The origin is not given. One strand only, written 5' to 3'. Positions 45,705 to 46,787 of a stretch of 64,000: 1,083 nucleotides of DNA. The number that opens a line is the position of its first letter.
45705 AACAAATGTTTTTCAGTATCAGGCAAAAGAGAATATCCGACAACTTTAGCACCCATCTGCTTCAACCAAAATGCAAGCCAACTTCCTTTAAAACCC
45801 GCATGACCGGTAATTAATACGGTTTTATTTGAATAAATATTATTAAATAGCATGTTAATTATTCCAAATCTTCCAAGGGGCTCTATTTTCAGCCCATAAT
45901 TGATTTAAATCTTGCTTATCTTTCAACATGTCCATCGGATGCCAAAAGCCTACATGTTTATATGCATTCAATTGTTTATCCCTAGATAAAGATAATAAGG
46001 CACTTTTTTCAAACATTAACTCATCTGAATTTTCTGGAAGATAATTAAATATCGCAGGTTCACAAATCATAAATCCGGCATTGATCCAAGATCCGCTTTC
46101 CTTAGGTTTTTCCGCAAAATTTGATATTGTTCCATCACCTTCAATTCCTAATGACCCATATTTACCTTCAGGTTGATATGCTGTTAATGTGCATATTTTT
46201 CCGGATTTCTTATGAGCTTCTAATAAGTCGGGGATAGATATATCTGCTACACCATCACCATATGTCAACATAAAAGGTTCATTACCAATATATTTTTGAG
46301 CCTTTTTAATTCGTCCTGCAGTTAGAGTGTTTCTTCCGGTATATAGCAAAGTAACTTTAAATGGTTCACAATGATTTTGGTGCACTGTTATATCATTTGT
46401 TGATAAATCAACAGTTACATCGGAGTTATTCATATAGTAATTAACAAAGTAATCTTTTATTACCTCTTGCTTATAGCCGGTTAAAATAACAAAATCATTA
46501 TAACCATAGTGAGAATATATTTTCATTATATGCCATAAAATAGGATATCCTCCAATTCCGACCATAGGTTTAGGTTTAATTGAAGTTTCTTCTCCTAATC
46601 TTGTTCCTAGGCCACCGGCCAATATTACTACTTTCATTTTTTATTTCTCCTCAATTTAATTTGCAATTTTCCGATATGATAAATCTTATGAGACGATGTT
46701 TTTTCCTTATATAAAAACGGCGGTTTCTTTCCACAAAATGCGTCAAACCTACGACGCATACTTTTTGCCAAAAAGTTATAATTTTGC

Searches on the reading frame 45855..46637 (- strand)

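Call 47: search_protein_families(library=pfam, proteins=[window:45855-46637:-], max_evalue=0.00001)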
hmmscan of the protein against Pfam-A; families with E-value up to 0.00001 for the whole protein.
window:45855-46637:- (260 aa): 2 families
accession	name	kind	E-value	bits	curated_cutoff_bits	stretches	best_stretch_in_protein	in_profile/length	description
PF00483.29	NTP_transferase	-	3.5e-20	73.1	21.2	1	2-232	1-226/245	Nucleotidyl transferase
PF12804.13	NTP_transf_3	-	5.7e-07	30.3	27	1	3-58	1-51/160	MobA-like NTP transferase domain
